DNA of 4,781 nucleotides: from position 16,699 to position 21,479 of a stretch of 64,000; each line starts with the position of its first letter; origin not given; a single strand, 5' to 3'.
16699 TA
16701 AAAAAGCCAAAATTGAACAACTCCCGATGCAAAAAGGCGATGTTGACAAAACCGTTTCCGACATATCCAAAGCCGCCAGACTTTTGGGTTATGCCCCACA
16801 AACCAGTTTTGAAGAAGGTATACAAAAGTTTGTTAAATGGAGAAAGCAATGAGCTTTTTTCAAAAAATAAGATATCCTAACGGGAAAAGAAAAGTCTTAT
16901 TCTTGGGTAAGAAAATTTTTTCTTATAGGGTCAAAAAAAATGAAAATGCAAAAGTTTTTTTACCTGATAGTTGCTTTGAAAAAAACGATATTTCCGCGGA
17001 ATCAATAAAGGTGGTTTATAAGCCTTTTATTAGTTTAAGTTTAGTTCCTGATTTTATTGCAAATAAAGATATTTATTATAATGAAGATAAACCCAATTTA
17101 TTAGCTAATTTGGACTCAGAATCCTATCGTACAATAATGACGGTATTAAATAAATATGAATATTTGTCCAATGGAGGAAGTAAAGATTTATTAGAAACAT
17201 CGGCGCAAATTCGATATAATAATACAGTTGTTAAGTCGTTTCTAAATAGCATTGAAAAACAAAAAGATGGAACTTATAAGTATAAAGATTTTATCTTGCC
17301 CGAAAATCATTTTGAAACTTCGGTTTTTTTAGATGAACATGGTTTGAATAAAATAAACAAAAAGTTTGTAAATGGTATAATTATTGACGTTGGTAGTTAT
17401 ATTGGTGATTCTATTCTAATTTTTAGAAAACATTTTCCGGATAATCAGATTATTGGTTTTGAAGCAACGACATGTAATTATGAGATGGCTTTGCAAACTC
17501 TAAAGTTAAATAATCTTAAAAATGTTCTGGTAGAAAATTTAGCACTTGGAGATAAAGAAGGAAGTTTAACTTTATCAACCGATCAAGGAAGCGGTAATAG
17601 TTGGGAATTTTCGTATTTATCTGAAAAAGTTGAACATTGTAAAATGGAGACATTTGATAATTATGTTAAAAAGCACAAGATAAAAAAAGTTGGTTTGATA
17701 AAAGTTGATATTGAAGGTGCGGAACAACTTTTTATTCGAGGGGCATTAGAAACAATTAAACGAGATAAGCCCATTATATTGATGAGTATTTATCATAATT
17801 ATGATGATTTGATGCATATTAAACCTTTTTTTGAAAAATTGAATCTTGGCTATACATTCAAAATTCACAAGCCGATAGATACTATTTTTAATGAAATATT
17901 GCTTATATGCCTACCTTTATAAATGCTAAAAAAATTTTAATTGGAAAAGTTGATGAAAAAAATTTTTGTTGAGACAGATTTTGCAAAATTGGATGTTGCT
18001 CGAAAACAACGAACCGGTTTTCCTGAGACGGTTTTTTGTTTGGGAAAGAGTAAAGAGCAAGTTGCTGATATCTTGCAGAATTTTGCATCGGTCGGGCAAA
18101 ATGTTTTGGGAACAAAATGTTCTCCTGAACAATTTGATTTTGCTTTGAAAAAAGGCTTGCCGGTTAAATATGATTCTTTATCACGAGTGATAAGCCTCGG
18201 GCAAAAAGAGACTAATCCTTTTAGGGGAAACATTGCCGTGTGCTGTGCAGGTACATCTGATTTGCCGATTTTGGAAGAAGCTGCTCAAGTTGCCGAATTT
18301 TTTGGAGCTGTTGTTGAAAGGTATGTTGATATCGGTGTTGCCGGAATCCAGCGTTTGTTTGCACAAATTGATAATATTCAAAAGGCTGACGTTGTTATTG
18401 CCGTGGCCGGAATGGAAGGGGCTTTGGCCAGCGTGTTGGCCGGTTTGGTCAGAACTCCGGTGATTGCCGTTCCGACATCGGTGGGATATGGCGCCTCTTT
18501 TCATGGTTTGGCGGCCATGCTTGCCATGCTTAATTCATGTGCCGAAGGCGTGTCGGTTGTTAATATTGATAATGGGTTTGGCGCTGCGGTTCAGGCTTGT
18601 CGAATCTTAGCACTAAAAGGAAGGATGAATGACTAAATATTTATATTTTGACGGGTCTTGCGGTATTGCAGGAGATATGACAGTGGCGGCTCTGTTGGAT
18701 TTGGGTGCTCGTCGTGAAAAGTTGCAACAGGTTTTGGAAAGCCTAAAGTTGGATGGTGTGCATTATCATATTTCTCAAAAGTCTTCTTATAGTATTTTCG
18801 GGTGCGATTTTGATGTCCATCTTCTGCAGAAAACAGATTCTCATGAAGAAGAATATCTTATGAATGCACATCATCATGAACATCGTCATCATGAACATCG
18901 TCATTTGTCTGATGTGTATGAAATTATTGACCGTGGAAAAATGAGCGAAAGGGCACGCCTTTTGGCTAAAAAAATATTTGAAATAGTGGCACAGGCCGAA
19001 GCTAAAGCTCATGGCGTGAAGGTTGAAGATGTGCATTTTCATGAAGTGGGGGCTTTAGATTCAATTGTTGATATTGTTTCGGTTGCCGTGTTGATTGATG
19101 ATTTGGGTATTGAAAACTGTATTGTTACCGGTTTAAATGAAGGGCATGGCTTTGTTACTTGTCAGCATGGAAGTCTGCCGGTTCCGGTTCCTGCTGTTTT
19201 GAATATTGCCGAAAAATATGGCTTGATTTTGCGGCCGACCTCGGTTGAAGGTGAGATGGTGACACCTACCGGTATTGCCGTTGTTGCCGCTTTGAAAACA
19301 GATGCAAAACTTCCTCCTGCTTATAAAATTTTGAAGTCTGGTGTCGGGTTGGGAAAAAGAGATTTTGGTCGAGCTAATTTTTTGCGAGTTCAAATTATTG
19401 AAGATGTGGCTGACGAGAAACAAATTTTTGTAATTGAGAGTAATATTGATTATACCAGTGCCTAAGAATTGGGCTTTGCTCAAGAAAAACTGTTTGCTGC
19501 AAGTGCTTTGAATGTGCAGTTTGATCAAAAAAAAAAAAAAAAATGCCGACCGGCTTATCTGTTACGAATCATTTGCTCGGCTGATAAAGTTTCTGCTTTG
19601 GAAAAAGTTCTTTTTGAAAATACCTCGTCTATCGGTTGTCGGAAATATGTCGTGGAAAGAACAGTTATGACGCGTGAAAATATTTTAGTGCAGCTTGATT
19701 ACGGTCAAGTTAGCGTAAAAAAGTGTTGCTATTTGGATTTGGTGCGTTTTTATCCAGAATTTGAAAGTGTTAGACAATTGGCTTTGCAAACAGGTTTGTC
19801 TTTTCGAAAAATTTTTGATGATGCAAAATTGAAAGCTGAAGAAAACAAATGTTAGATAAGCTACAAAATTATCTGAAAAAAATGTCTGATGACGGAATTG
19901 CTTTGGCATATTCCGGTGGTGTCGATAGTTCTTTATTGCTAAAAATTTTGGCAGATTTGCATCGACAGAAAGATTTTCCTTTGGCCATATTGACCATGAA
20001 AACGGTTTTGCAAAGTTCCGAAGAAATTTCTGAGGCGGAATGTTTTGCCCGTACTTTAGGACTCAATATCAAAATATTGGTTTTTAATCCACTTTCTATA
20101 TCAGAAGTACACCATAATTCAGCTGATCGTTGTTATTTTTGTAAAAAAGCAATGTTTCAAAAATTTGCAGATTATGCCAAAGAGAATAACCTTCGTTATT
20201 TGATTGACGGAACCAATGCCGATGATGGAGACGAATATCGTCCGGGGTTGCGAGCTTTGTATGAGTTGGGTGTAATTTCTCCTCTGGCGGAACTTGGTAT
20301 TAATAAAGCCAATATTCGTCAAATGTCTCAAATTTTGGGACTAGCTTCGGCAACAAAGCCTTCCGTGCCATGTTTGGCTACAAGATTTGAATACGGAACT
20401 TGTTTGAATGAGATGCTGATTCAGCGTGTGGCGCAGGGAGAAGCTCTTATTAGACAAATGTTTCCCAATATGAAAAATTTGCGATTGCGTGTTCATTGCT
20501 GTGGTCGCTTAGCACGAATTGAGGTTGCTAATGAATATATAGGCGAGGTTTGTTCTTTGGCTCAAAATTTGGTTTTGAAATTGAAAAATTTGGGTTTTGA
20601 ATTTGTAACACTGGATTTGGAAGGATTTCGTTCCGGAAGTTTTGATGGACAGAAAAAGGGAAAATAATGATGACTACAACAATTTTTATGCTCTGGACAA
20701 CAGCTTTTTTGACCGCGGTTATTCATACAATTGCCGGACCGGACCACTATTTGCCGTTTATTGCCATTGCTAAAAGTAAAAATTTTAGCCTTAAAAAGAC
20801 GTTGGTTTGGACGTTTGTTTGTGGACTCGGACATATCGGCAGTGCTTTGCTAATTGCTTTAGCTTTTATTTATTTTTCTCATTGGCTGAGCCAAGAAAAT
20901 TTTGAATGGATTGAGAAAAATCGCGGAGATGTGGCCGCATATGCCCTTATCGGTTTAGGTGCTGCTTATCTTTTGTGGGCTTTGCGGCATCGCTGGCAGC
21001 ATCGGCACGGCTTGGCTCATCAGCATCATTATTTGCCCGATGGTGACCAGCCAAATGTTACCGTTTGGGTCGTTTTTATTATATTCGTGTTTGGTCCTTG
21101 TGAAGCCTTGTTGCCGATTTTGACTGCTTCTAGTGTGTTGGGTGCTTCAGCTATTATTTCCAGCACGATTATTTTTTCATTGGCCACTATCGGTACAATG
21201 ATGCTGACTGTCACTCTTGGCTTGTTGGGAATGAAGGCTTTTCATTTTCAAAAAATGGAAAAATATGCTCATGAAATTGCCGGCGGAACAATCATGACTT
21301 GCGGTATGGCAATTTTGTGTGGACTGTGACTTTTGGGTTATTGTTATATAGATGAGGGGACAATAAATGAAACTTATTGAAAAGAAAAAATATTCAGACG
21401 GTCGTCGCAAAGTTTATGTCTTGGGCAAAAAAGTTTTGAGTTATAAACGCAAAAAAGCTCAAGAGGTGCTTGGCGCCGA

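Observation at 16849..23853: Shared N-terminal leader motif on two unrelated enzymes; ATP-grasp fused to a DUF362-like domain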

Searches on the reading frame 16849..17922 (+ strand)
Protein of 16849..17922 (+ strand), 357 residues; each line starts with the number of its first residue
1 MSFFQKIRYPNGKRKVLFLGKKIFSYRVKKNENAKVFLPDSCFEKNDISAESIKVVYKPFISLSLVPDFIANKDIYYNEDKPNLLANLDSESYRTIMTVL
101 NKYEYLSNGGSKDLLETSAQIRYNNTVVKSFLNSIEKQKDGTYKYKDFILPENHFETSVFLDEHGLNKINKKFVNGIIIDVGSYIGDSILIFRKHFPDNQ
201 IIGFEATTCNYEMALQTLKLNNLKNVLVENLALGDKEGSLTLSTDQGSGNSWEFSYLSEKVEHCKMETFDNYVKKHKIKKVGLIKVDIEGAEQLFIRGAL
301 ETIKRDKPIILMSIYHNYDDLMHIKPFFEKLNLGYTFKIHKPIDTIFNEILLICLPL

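Call 3: search_protein_families(library=pfam, proteins=[window:16849-17922:+], max_evalue=0.01)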
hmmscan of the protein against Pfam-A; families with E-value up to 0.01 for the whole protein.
window:16849-17922:+ (357 aa): 2 families
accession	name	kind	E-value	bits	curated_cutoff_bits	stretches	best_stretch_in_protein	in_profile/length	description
PF05050.19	Methyltransf_21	-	5.4e-13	49.9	22.7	1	180-331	1-167/173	Methyltransferase FkbM domain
PF02390.23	Methyltransf_4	-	0.0031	17.4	24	0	177-228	4-55/173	Putative methyltransferase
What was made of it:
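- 16849..17922 (+): FkbM-family methyltransferase, 357 aa. PF05050, E 5e-13 (call 3).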

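Call 4: search_protein_families(library=ncbifam, proteins=[window:16849-17922:+], max_evalue=0.01)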
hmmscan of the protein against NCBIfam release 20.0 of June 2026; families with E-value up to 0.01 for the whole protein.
window:16849-17922:+ (357 aa): 3 families
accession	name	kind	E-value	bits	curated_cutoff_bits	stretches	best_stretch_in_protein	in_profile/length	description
TIGR01444.1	fkbM_fam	subfamily_domain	4.1e-26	92.2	37.7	1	178-314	2-142/143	FkbM family methyltransferase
TIGR00091.1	TIGR00091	equivalog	0.0015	17.9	112.65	1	174-228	16-70/194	tRNA (guanosine(46)-N7)-methyltransferase TrmB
NF010719.0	PRK14121.1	equivalog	0.0017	17.4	402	1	156-229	104-177/396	tRNA (guanosine(46)-N7)-methyltransferase TrmB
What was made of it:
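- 16849..17922 (+): TIGR01444, E 4e-26 (call 4).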

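Call 12: list_cluster_members(proteins=[P0001, window:16849-17922:+, window:13664-15037:+])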
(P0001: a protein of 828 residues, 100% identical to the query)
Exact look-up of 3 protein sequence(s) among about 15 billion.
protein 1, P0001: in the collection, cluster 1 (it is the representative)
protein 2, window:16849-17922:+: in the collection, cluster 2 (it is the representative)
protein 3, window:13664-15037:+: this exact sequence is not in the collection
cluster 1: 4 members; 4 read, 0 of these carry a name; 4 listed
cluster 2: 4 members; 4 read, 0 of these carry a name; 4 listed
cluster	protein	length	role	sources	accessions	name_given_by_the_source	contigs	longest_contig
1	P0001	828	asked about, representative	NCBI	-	-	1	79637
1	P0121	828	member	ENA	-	-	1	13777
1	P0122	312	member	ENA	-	-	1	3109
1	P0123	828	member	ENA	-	-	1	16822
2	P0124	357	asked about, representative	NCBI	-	-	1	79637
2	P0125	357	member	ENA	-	-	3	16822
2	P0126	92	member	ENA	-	-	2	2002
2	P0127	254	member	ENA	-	-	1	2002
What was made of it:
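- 16849..17922 (+): The database gene call P0124 also starts at this ATG (call 12).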

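Call 88: search_protein_families(library=ncbifam, proteins=[L031:7120-8346:+], max_evalue=0.00001)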
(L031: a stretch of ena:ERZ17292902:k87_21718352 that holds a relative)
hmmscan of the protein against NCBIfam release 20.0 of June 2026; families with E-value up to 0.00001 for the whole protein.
L031:7120-8346:+ (408 aa): 2 families
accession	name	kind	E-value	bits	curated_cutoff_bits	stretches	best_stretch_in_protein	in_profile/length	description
TIGR00299.2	nickel_LarC1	equivalog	1.5e-59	200.5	90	1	91-255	1-164/165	nickel pincer cofactor biosynthesis protein LarC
NF052512.1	nickel_LarC2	equivalog_domain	8.8e-37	125.8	50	1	266-382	1-118/118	nickel pincer cofactor biosynthesis protein LarC2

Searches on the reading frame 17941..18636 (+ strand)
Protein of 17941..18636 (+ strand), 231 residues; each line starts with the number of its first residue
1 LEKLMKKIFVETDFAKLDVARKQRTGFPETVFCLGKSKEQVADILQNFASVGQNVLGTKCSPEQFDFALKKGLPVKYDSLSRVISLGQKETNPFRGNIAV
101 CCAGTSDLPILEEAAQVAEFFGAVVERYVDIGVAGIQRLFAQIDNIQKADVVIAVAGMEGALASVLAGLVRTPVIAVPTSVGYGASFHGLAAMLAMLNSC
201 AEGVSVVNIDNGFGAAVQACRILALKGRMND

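Call 3: search_protein_families(library=pfam, proteins=[window:17941-18636:+], max_evalue=0.01)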
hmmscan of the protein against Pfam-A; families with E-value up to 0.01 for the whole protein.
window:17941-18636:+ (231 aa): 2 families
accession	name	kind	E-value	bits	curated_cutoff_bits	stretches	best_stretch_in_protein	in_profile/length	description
PF00731.26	AIRC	-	8.7e-18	64.7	30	1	98-226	2-130/148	AIR carboxylase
PF14068.11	YuiB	-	0.0064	17.5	27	0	126-165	48-87/101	Putative membrane protein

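Call 88: search_protein_families(library=ncbifam, proteins=[window:17941-18636:+], max_evalue=0.00001)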
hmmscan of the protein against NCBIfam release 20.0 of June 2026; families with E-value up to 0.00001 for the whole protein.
window:17941-18636:+ (231 aa): 2 families
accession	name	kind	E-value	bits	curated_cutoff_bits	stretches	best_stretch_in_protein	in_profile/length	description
NF033503.1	LarB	equivalog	6.5e-85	284.1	175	1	17-223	1-207/209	nickel pincer cofactor biosynthesis protein LarB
TIGR01162.1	purE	equivalog_domain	1.7e-12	47.1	149.6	1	102-226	5-129/156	5-(carboxyamino)imidazole ribonucleotide mutase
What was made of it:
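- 17941..18636 (+): LarB, NPN cofactor biosynthesis. NCBIfam NF033503 equivalog, 284 bits against a cut-off of 175 (call 88).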

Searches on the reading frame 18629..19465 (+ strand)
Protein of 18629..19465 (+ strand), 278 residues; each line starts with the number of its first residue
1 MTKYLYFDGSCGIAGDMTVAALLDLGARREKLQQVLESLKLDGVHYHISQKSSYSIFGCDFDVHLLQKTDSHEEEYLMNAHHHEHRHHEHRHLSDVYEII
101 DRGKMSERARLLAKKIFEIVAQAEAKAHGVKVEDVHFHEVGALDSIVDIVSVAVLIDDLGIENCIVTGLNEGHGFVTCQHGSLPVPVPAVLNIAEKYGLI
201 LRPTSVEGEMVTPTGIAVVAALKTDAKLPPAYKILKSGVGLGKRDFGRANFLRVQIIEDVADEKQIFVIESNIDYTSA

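Call 3: search_protein_families(library=pfam, proteins=[window:18629-19465:+], max_evalue=0.01)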
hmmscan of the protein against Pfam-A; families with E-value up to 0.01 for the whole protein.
window:18629-19465:+ (278 aa): 1 family
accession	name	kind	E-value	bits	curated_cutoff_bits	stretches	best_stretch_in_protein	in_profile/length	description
PF01969.22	Ni_insertion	-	1.7e-86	291.2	22.1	1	5-275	1-254/375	Nickel insertion protein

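Call 88: search_protein_families(library=ncbifam, proteins=[window:18629-19465:+], max_evalue=0.00001)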
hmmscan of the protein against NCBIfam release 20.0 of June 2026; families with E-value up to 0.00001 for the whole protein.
window:18629-19465:+ (278 aa): 1 family
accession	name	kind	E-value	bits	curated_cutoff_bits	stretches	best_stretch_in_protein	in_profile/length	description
TIGR00299.2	nickel_LarC1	equivalog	5.9e-60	201.8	90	1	91-255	1-164/165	nickel pincer cofactor biosynthesis protein LarC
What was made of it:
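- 18629..19465 (+): LarC1 part of LarC, ending at an in-frame TAA (19463-19465). TIGR00299, 202 bits against a cut-off of 90 (call 88).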

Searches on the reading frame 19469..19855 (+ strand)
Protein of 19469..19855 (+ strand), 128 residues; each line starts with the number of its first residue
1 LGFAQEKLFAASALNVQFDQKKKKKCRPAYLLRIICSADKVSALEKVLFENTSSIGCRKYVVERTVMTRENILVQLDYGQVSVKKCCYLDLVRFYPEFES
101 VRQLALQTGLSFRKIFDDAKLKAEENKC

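Call 3: search_protein_families(library=pfam, proteins=[window:19469-19855:+], max_evalue=0.01)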
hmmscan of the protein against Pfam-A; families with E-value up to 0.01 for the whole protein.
window:19469-19855:+ (128 aa): 1 family
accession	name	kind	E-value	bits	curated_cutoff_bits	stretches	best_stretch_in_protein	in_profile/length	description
PF01969.22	Ni_insertion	-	1.7e-28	100.3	22.1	1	1-115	260-374/375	Nickel insertion protein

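Call 88: search_protein_families(library=ncbifam, proteins=[window:19469-19855:+], max_evalue=0.00001)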
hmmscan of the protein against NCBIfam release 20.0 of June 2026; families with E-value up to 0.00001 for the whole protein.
window:19469-19855:+ (128 aa): 1 family
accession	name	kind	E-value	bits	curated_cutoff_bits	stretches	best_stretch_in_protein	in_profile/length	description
NF052512.1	nickel_LarC2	equivalog_domain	5.9e-24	84.4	50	1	2-102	17-118/118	nickel pincer cofactor biosynthesis protein LarC2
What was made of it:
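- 19469..19855 (+): LarC2 part of LarC, same reading frame, with a possible TTG restart. NF052512, 84 bits against a cut-off of 50 (call 88).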

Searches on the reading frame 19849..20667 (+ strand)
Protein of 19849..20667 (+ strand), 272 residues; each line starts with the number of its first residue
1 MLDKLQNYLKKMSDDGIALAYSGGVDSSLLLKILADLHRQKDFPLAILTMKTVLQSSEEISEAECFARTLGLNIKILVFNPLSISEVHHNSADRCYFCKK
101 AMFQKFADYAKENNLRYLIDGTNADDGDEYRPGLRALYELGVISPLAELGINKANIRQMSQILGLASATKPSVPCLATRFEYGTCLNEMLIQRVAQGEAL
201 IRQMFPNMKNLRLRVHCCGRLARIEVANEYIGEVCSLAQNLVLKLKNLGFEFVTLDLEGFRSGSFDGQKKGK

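Call 3: search_protein_families(library=pfam, proteins=[window:19849-20667:+], max_evalue=0.01)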
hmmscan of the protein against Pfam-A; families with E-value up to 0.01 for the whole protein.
window:19849-20667:+ (272 aa): 5 families
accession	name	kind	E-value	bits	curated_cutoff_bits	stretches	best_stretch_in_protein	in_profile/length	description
PF01171.26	ATP_bind_3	-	1.1e-06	29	27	1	17-126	2-108/182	PP-loop family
PF02540.23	NAD_synthase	-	8.2e-06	25.6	21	1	3-164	7-167/242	NAD synthase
PF00733.27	Asn_synthase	-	0.0026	17.9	21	1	12-83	15-83/354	Asparagine synthase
PF24167.1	DUF7411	-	0.0031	17.5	28.7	1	17-126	3-107/194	Family of unknown function (DUF7411)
PF00764.25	Arginosuc_synth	-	0.0047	17.4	27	0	17-72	2-53/162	Arginosuccinate synthase N-terminal HUP domain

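Call 88: search_protein_families(library=ncbifam, proteins=[window:19849-20667:+], max_evalue=0.00001)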
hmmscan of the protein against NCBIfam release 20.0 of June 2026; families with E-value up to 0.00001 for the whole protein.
window:19849-20667:+ (272 aa): 3 families
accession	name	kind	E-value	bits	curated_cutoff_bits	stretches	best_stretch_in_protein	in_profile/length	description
TIGR00268.2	TIGR00268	equivalog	1.5e-74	250.5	150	1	3-265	4-258/259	ATP-dependent sacrificial sulfur transferase LarE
TIGR02432.1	lysidine_TilS_N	equivalog_domain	1.7e-08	34.6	93.6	1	17-127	2-112/189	tRNA lysidine(34) synthetase TilS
NF010587.0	PRK13980.1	equivalog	5e-07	29.2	255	1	2-167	19-182/267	NAD+ synthase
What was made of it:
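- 19849..20667 (+): LarE, the sacrificial sulfur transferase. TIGR00268 equivalog, 250 bits against a cut-off of 150 (call 88).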

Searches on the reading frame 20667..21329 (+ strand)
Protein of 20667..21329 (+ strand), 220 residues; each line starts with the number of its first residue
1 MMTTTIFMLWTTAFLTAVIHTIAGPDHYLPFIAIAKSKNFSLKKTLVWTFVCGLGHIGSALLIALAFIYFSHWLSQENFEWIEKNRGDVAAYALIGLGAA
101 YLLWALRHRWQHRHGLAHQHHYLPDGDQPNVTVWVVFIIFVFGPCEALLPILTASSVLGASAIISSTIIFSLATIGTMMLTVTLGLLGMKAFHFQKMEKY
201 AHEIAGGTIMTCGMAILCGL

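Call 3: search_protein_families(library=pfam, proteins=[window:20667-21329:+], max_evalue=0.01)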
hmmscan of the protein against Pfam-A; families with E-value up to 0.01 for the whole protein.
window:20667-21329:+ (220 aa): 0 families

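Call 4: search_protein_families(library=ncbifam, proteins=[window:20667-21329:+], max_evalue=0.01)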
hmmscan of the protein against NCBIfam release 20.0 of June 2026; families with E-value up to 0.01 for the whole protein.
window:20667-21329:+ (220 aa): 0 families

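Call 64: search_protein_families(library=pfam, proteins=[window:20667-21329:+], max_evalue=10)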
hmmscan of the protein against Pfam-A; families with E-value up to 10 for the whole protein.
window:20667-21329:+ (220 aa): 0 families

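Call 81: search_protein_families(library=phrogs, proteins=[window:20667-21329:+], max_evalue=1)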
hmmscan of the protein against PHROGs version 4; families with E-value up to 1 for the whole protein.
window:20667-21329:+ (220 aa): 0 families
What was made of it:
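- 20667..21329 (+): 220-aa hydrophobic, probably integral-membrane protein with an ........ motif and a His-rich loop (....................); candidate nickel permease. No Pfam, NCBIfam or PHROG match (calls 3, 4, 64, 81).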
